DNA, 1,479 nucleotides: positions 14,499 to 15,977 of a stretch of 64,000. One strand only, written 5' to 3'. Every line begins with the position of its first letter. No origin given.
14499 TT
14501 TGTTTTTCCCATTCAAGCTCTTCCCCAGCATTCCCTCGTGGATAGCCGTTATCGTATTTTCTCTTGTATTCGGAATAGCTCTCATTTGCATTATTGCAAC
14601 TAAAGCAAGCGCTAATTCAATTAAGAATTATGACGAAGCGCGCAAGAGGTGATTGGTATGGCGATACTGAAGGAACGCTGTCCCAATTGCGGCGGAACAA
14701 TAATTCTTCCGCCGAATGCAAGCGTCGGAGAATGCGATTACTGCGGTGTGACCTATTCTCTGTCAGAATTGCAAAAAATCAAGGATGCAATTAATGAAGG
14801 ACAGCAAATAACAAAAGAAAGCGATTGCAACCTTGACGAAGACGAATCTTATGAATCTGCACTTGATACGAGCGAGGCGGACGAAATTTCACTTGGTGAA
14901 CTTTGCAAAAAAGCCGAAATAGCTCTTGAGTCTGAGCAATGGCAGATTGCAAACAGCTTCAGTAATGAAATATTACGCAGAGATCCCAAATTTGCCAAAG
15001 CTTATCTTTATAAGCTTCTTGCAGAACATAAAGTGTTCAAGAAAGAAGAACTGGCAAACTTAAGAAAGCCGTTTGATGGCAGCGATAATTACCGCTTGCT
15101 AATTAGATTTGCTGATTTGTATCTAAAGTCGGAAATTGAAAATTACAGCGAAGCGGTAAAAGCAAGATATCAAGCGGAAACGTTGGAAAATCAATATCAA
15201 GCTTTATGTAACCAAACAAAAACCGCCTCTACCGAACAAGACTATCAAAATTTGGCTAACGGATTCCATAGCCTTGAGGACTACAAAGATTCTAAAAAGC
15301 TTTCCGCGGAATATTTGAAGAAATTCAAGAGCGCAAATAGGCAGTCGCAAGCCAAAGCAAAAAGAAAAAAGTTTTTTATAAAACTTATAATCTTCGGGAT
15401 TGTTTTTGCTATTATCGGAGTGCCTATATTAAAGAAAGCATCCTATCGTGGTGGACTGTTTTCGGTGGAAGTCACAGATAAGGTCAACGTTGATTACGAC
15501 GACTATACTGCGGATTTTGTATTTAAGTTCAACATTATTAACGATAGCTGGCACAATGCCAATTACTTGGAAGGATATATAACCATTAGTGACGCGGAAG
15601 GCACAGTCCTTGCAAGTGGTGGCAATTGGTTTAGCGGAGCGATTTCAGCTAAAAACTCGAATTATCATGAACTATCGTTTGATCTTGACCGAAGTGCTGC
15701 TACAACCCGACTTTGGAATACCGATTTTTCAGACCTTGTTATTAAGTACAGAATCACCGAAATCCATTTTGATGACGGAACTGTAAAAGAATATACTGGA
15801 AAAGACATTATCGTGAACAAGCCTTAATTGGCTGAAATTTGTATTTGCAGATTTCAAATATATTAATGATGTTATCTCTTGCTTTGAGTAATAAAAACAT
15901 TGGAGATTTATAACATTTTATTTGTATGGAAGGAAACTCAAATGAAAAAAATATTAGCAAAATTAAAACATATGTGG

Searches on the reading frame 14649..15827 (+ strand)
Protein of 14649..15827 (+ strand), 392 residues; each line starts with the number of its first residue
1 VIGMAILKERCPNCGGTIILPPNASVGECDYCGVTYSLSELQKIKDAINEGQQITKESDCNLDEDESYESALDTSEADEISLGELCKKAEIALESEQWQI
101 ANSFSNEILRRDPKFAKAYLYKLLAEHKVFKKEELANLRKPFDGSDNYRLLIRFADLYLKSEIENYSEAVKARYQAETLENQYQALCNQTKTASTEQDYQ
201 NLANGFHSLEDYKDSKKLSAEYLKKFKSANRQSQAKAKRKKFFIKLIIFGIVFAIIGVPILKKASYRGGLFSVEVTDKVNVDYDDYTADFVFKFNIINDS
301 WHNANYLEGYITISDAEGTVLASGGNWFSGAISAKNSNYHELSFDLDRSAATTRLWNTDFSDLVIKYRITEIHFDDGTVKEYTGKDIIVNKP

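Call 5: search_protein_families(library=pfam, proteins=[window:14649-15827:+])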
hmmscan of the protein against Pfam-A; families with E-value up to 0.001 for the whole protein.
window:14649-15827:+ (392 aa): 0 families

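Call 25: search_protein_families(library=ncbifam, proteins=[window:14649-15827:+], max_evalue=0.01)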
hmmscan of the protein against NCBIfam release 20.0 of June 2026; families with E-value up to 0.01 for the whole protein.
window:14649-15827:+ (392 aa): 1 family
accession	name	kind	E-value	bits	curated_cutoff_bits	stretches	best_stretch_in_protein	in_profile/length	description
NF041070.1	carrier_LysW_Arch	domain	2.9e-05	24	75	1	8-41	2-38/57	alpha-aminoadipate/glutamate carrier protein LysW/ArgW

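Call 55: search_protein_families(library=padloc, proteins=[window:14649-15827:+], max_evalue=0.01)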
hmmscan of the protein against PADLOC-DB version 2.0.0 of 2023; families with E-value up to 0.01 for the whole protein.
window:14649-15827:+ (392 aa): 0 families
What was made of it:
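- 14218..16772 (+): Rest of the presumed cargo operon. It comprises a 144-aa membrane protein, a 392-aa protein with an N-terminal zinc ribbon and a 290-aa membrane/zinc-ribbon protein. All are on the same strand and overlap or lie close together. There are only weak Pfam or NCBIfam hits and no PADLOC hit (calls 5, 25, 55).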
